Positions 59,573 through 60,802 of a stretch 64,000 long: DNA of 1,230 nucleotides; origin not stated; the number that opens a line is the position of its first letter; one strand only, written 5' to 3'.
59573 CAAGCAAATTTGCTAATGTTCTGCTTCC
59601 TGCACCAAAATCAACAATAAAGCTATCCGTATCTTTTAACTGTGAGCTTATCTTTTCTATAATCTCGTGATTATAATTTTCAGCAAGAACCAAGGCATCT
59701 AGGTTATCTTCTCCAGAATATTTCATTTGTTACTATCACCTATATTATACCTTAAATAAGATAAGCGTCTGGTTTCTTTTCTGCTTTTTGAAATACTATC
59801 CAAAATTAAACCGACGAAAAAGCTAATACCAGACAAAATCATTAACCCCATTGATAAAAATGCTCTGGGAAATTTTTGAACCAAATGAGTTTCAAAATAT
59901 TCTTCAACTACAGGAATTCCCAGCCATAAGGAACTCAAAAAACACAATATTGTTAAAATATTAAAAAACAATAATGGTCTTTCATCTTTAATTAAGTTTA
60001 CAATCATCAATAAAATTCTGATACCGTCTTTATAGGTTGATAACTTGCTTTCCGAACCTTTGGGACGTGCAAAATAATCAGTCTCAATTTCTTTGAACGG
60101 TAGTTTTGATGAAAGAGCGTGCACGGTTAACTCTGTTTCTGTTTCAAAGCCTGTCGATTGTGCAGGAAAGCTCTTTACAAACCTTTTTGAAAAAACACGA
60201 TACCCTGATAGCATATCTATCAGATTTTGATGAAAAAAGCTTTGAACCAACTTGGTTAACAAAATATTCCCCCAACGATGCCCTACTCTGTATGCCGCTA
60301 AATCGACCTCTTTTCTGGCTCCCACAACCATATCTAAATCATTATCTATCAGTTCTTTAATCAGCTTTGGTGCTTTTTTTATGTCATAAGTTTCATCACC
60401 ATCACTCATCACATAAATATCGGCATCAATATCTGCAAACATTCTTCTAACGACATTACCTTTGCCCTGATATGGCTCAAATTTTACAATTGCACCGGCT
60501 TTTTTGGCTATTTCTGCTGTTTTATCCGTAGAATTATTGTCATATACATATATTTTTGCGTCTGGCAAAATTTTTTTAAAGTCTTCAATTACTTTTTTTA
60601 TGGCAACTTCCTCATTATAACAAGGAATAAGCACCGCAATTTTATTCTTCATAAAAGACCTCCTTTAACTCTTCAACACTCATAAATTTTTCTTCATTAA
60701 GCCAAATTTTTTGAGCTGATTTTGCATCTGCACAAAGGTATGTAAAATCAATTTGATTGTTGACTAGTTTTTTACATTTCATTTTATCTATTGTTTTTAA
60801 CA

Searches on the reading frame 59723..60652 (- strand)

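Call 77: search_protein_families(library=pfam, proteins=[window:59723-60652:-], max_evalue=0.00001)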
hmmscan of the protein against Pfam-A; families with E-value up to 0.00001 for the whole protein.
window:59723-60652:- (309 aa): 1 family
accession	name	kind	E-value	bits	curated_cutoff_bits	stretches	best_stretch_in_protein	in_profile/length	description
PF00535.33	Glycos_transf_2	-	1.7e-19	70.8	23.3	1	7-159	2-164/168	Glycosyl transferase family 2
